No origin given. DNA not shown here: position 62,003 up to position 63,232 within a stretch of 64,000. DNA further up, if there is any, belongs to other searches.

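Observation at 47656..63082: Nonulosonic (sialic-like) acid genes NeuB, NeuC and NeuA interleaved with the dideoxyhexose cluster, plus methyltransferase and 2-hydroxyacid dehydrogenase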

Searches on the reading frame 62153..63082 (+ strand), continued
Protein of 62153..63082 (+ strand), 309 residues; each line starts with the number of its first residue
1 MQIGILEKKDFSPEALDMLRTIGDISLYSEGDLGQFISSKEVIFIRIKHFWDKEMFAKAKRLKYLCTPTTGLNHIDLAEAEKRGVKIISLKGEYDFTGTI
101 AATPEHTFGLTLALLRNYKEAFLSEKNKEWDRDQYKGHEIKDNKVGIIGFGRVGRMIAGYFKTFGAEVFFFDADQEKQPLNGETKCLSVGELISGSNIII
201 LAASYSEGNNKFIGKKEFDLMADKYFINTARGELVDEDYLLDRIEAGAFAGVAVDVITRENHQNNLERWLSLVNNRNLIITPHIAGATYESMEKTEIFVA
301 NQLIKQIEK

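Call 19: search_protein_families(library=ncbifam, proteins=[L002:10747-11613:+, L002:11610-12374:+, L002:12383-13693:+, L002:13695-14972:+, L002:14969-16015:+, L002:16008-17342:+, L002:17362-18360:+, L002:18437-19435:+, L002:19445-20140:+, L002:20142-20750:+], max_evalue=1e-8)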
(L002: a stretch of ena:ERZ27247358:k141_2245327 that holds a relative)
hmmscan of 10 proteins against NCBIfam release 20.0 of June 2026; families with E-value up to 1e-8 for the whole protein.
L002:10747-11613:+ (288 aa): 2 families
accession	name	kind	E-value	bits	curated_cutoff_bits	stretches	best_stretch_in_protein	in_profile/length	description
NF011432.0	PRK14863.1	equivalog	1.3e-27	97.1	244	1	2-250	7-260/292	bifunctional regulator KidO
NF049922.1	MethglyxlRedYdjG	equivalog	7.1e-16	58.1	550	0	79-253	112-303/326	NADH-dependent methylglyoxal reductase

L002:11610-12374:+ (254 aa): 4 families
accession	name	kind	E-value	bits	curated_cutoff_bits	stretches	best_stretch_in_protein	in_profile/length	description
NF009905.0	PRK13368.1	subfamily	8.8e-20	71.1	255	1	1-130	1-128/243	3-deoxy-manno-octulosonate cytidylyltransferase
NF003952.0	PRK05450.1-5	subfamily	3.8e-18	65.5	193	1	1-122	1-122/250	3-deoxy-manno-octulosonate cytidylyltransferase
NF003948.0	PRK05450.1-1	equivalog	1.3e-13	50.7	281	1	1-144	4-148/248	3-deoxy-manno-octulosonate cytidylyltransferase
NF003950.0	PRK05450.1-3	subfamily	1.4e-10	41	234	1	1-129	1-131/248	3-deoxy-manno-octulosonate cytidylyltransferase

L002:12383-13693:+ (436 aa): 66 families (the best 25 are shown)
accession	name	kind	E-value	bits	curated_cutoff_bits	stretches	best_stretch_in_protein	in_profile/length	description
NF004856.0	PRK06209.1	equivalog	3.7e-74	249.8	486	1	3-434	10-439/450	glutamate-1-semialdehyde 2,1-aminomutase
NF000818.0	PRK00062.1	subfamily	5.1e-65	219.8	398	1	2-402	4-419/429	glutamate-1-semialdehyde 2,1-aminomutase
NF041362.1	GntE_guanitoxin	equivalog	9e-64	215.6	525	1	1-360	5-371/426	guanitoxin biosynthesis PLP-dependent transaminase GntE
TIGR00713.1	hemL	equivalog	6.9e-61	206.2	527.3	1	4-359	2-358/423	glutamate-1-semialdehyde 2,1-aminomutase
NF009055.0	PRK12389.1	equivalog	2.9e-45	154.7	637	1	3-361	5-363/431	glutamate-1-semialdehyde 2,1-aminomutase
NF004426.0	PRK05769.1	equivalog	6.7e-36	124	552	1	8-342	14-363/441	acetyl ornithine aminotransferase family protein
TIGR00707.1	argD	subfamily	1.3e-35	123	410.05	1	36-384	11-351/381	acetylornithine/succinylornithine family transaminase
NF049939.1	HyAminethphonNHLyPbfA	equivalog_domain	1e-32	113.1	525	1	39-350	48-371/442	(R)-1-hydroxy-2-aminoethylphosphonate ammonia-lyase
NF004755.0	PRK06082.1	equivalog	1.1e-32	113.1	467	1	39-358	59-389/459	aspartate aminotransferase family protein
NF005993.0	PRK08117.1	subfamily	1.3e-32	112.9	574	2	201-343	205-352/433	aspartate aminotransferase family protein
TIGR00700.1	GABAtrnsam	equivalog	5.5e-32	110.9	506.65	1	36-342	17-341/420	4-aminobutyrate--2-oxoglutarate transaminase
NF002797.0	PRK02936.1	equivalog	9.2e-31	106.9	496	1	34-349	11-318/385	acetylornithine transaminase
NF004714.0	PRK06058.1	subfamily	2e-30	105.8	639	1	32-346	40-371/447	4-aminobutyrate--2-oxoglutarate transaminase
NF049976.1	AmadipTransam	equivalog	2.8e-30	105.6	650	1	35-336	15-328/416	2-aminoadipate transaminase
NF002874.0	PRK03244.1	equivalog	3.6e-30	105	457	1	40-337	31-322/399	acetylornithine transaminase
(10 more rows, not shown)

L002:13695-14972:+ (425 aa): 2 families
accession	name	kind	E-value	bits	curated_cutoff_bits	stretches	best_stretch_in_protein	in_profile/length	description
TIGR03585.1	PseH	equivalog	4e-10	40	93.1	1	275-407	4-137/156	UDP-4-amino-4,6-dideoxy-N-acetyl-beta-L-altrosamine N-acetyltransferase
TIGR01575.1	rimI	equivalog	5.5e-09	36.3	86.4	1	310-405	20-114/132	ribosomal protein S18-alanine N-acetyltransferase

L002:14969-16015:+ (348 aa): 2 families
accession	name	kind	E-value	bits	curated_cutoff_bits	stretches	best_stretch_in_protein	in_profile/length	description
TIGR03586.1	PseI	equivalog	1.9e-152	507.1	340.25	1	14-340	2-327/327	pseudaminic acid synthase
TIGR03569.1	NeuB_NnaB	equivalog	5.2e-93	311.7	399.65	1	15-338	2-327/329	N-acetylneuraminate synthase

L002:16008-17342:+ (444 aa): 1 family
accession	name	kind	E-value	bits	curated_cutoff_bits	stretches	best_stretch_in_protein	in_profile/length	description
NF041871.1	Wzx_EPS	equivalog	4.4e-14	52.1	800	1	37-401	18-381/492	exopolysaccharide biosynthesis flippase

L002:17362-18360:+ (332 aa): 0 families

L002:18437-19435:+ (332 aa): 23 families
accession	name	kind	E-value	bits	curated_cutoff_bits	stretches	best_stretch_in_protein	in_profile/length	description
TIGR04180.1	EDH_00030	hypoth_equivalog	3.9e-153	508.7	475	1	8-304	1-297/297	NAD-dependent 4,6-dehydratase LegB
TIGR01181.1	dTDP_gluc_dehyt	equivalog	3.7e-52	177.4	365.1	1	7-320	1-315/321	dTDP-glucose 4,6-dehydratase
TIGR01179.1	galE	equivalog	3.5e-43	147.7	262.3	1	7-319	1-328/332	UDP-glucose 4-epimerase GalE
TIGR02622.1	CDP_4_6_dhtase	equivalog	3.5e-31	108.6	278.45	1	5-318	4-332/352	CDP-glucose 4,6-dehydratase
TIGR03466.1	HpnA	hypoth_equivalog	7.8e-31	107.2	367.65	1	7-265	2-248/327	hopanoid-associated sugar epimerase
TIGR01472.1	gmd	equivalog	6.3e-30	104.5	415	1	8-309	3-331/342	GDP-mannose 4,6-dehydratase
NF011728.1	PRK15181.1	equivalog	9.5e-30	103.8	760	1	3-317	13-338/348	Vi polysaccharide biosynthesis UDP-N-acetylglucosaminuronic acid C-4 epimerase TviC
NF007582.0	PRK10217.1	equivalog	3.4e-29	102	698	1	6-320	2-335/355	dTDP-glucose 4,6-dehydratase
NF007490.0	PRK10084.1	subfamily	4.6e-29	101.5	649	1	7-319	2-337/361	dTDP-glucose 4,6-dehydratase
NF007956.0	PRK10675.1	subfamily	8.5e-26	90.9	394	1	7-317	2-330/338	UDP-glucose 4-epimerase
NF042423.1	oxyalk_red_Shew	equivalog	2e-24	86.3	580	1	6-236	9-225/331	2-alkyl-3-oxoalkanoate reductase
NF047922.1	GDPFucSynFcl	equivalog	3.7e-24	85.7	500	1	81-319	57-304/308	GDP-L-fucose synthase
NF042422.1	oxyalk_red_OleD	equivalog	2.7e-21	76.3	580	1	7-235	2-218/329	2-alkyl-3-oxoalkanoate reductase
TIGR02197.1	heptose_epim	equivalog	2.7e-19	69.5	274.6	1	8-317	1-314/316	ADP-glyceromanno-heptose 6-epimerase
TIGR03589.1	PseB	equivalog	1.2e-18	67.2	407.75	1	3-274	2-256/324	UDP-N-acetylglucosamine 4,6-dehydratase (inverting)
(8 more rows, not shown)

L002:19445-20140:+ (231 aa): 18 families
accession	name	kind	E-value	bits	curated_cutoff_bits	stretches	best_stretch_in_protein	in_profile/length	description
NF052502.1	man1P_GTase_Rv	exception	3.7e-41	141.1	440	1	2-226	2-230/352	mannose-1-phosphate guanylyltransferase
NF045761.1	NAMPUrTaseMurU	equivalog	2.2e-35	122.6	250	1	1-223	1-224/226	N-acetylmuramate alpha-1-phosphate uridylyltransferase MurU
TIGR03992.1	Arch_glmU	subfamily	1.5e-33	116.3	292.1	1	1-224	1-225/393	bifunctional sugar-1-phosphate nucleotidylyltransferase/acetyltransferase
NF049965.1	GlMnHpPGnyltfHddC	equivalog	6.4e-33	114.2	300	1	1-222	1-217/221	D-glycero-D-manno-heptose 1-phosphate guanosyltransferase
TIGR01208.1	rmlA_long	equivalog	1.5e-23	83.3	320.25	1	2-226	1-234/353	glucose-1-phosphate thymidylyltransferase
NF041313.1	UDPGP_AglF_Halo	equivalog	5.7e-22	78.3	400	1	1-224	1-232/234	UTP--glucose-1-phosphate uridylyltransferase AglF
TIGR02623.1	G1P_cyt_trans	equivalog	1.2e-21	77.3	300.25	2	97-213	120-232/255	glucose-1-phosphate cytidylyltransferase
TIGR02091.1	glgC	equivalog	3.1e-21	75.8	424.9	1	96-226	113-259/364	glucose-1-phosphate adenylyltransferase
NF003670.0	PRK05293.1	equivalog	3.5e-21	75.6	470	1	96-226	118-258/382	glucose-1-phosphate adenylyltransferase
NF041173.1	Sug_nt_acttase_Thmprot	equivalog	1.9e-19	69.9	600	1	1-224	1-225/405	bifunctional sugar-1-phosphate nucleotidylyltransferase/acetyltransferase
NF002772.0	PRK02862.1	equivalog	1.2e-17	63.8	537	0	161-225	205-271/429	glucose-1-phosphate adenylyltransferase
TIGR01207.1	rmlA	equivalog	4.9e-16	58.7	360.65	1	2-179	1-183/286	glucose-1-phosphate thymidylyltransferase RfbA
NF012024.0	PRK15480.1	equivalog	1.1e-14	54.3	588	1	2-177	5-185/292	glucose-1-phosphate thymidylyltransferase RfbA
NF045697.1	MurNAcPUrMurU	equivalog_domain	7.3e-13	48.5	370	1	5-223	2-225/229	N-acetylmuramate alpha-1-phosphate uridylyltransferase MurU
TIGR01099.1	galU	equivalog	1.1e-12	48.1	326.8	1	1-68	2-69/261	UTP--glucose-1-phosphate uridylyltransferase GalU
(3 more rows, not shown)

L002:20142-20750:+ (203 aa): 1 family
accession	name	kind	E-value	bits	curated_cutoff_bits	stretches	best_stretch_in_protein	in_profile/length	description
TIGR01179.1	galE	equivalog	1.2e-09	37.4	262.3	1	3-156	1-155/332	UDP-glucose 4-epimerase GalE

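Call 21: find_homologous_proteins(query=L002:20142-20750:+, max_evalue=1e-30)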
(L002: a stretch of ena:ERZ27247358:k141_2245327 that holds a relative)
Query L002:20142-20750:+ (203 aa): 1 proteins with E <= 1e-30 among 141 candidates.
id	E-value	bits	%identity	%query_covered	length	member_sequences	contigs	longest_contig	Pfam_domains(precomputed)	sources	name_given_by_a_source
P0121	7.3e-130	448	100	100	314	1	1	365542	PF16363.12,PF01370.28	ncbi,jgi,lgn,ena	ncbi:MAG: NAD(P)-dependent oxidoreductase [Patescibacteria group bacterium]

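Call 22: find_encoding_contigs(protein=P0121, flank=10000, max_places=2)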
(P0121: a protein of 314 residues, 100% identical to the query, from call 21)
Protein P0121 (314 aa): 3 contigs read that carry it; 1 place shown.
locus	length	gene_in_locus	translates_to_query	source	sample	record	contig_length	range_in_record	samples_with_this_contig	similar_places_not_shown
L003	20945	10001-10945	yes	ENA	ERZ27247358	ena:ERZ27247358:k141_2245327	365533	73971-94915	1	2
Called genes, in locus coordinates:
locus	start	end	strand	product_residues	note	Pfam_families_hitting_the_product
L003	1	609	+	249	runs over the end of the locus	PF02348:CTP_transf_3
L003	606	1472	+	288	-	PF00248:Aldo_ket_red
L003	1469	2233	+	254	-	PF02348:CTP_transf_3, PF12804:NTP_transf_3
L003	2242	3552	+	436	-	PF00202:Aminotran_3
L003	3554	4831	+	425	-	PF13302:Acetyltransf_3, PF00583:Acetyltransf_1, PF13673:Acetyltransf_10, PF08445:FR47 (weak), PF13508:Acetyltransf_7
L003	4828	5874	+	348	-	PF03102:NeuB, PF08666:SAF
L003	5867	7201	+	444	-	PF01943:Polysacc_synt, PF13440:Polysacc_synt_3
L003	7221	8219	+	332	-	-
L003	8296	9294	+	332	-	PF01073:3Beta_HSD, PF01370:Epimerase, PF02719:Polysacc_synt_2, PF04321:RmlD_sub_bind, PF05368:NmrA, PF07993:NAD_binding_4, PF16363:GDP_Man_Dehyd, PF13460:NAD_binding_10, +1 more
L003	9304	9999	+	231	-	PF00483:NTP_transferase, PF12804:NTP_transf_3 (weak)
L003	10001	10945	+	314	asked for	PF01370:Epimerase, PF16363:GDP_Man_Dehyd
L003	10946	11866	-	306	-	PF00534:Glycos_transf_1, PF13692:Glyco_trans_1_4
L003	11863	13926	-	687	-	-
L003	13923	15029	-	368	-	PF13439:Glyco_transf_4, PF13579:Glyco_trans_4_4, PF20706:GT4-conflict (weak), PF00534:Glycos_transf_1, PF13692:Glyco_trans_1_4, PF13524:Glyco_trans_1_2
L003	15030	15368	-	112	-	PF10066:DUF2304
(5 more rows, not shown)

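Call 55: search_protein_families(library=pfam, proteins=[L001:10927-12396:+], max_evalue=0.01)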
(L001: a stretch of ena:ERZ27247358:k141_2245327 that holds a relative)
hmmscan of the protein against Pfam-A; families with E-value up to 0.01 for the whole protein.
L001:10927-12396:+ (489 aa): 1 family
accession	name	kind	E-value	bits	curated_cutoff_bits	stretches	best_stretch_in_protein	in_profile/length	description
PF05159.20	Capsule_synth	-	6.1e-06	26.4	20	1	320-412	177-266/310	Capsule polysaccharide biosynthesis protein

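Call 57: search_solved_structures(query=L001:10927-12396:+, max_evalue=1)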
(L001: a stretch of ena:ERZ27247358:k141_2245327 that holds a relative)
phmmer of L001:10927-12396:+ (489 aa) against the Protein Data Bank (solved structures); distinct sequences matched with E-value up to 1: 4.
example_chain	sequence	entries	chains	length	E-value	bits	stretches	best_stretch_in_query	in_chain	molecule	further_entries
3qc7_A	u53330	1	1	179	0.15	14.2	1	376-463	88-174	Head fiber protein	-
8fuw_A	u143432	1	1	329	0.28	13.3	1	366-413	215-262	Capsule polysaccharide export protein KpsC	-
8fux_A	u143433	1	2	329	0.28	13.3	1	366-413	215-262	Capsule polysaccharide export protein KpsC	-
6mgc_A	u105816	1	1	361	0.33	13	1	366-413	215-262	Capsule polysaccharide export protein KpsC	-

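Call 58: search_solved_structures(query=window:62153-63082:+, max_evalue=1e-20)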
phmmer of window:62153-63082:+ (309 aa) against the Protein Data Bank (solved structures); distinct sequences matched with E-value up to 1e-20: 34.
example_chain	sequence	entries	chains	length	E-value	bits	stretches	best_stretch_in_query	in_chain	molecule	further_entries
2p9c_A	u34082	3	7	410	1.5e-28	103.3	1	33-306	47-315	D-3-phosphoglycerate dehydrogenase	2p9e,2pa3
2p9g_A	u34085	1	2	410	1.5e-28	103.3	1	33-306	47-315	D-3-phosphoglycerate dehydrogenase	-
1psd_A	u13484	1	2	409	3.1e-28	102.3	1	33-306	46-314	D-3-PHOSPHOGLYCERATE DEHYDROGENASE (PHOSPHOGLYCERATE DEHYDROGENASE)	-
1yba_A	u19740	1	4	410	3.1e-28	102.3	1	33-306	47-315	D-3-phosphoglycerate dehydrogenase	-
3k5p_A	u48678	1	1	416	3.3e-28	102.2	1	30-305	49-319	D-3-phosphoglycerate dehydrogenase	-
3kb6_A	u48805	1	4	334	1.3e-27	100.2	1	38-295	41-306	D-lactate dehydrogenase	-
3wnv_A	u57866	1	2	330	1.7e-27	99.8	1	51-309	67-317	glyoxylate reductase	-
5aov_A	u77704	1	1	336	4.9e-27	98.3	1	43-304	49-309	GLYOXYLATE REDUCTASE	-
2ekl_A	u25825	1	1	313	7.6e-27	97.7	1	29-303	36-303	D-3-phosphoglycerate dehydrogenase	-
1sc6_A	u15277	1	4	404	7.8e-27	97.7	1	33-306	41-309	D-3-phosphoglycerate dehydrogenase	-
27ws_A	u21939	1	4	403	2.1e-26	96.3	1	33-304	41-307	D-3-phosphoglycerate dehydrogenase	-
1wwk_A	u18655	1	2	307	6.5e-26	94.6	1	29-306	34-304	phosphoglycerate dehydrogenase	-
2d0i_A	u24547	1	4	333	1.1e-25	93.9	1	3-305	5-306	dehydrogenase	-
2h1s_A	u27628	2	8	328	1.5e-24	90.2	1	51-305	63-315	Glyoxylate reductase/hydroxypyruvate reductase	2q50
2gcg_A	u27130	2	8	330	1.5e-24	90.2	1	51-305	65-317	Glyoxylate reductase/hydroxypyruvate reductase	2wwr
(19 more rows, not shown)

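Call 63: search_solved_structures(query=A1, max_evalue=1, show_alignments=1)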
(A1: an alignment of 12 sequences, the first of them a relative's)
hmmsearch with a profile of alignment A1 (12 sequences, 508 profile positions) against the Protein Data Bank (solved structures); distinct sequences matched with E-value up to 1: 11.
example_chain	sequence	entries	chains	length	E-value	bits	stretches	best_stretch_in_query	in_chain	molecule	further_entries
8fuw_A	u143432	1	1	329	1.5e-08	37.3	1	348-419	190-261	Capsule polysaccharide export protein KpsC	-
8fux_A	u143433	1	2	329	1.5e-08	37.3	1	348-419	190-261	Capsule polysaccharide export protein KpsC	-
6mgc_A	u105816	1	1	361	1.7e-08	37.1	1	348-419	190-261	Capsule polysaccharide export protein KpsC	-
6mgd_A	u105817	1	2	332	7.8e-07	31.6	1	320-419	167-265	Capsular polysaccharide export system protein KpsC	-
6mgb_A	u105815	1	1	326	1.6e-06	30.6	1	347-419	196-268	Capsular polysaccharide export system protein KpsC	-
9ofo_A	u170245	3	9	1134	0.017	17.4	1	150-305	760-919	Surface glycoprotein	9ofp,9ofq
7kip_A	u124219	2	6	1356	0.019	17.2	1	150-308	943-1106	Spike glycoprotein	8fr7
8cse_A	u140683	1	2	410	0.48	12.5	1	375-421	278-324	N-acetyl glucosaminyl transferase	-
8csd_A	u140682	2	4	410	0.48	12.5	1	375-421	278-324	N-acetyl glucosaminyl transferase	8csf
8csb_A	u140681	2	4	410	0.48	12.5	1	375-421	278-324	N-acetyl glucosaminyl transferase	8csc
5fa0_A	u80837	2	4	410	0.48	12.5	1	375-421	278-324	Putative N-acetyl glucosaminyl transferase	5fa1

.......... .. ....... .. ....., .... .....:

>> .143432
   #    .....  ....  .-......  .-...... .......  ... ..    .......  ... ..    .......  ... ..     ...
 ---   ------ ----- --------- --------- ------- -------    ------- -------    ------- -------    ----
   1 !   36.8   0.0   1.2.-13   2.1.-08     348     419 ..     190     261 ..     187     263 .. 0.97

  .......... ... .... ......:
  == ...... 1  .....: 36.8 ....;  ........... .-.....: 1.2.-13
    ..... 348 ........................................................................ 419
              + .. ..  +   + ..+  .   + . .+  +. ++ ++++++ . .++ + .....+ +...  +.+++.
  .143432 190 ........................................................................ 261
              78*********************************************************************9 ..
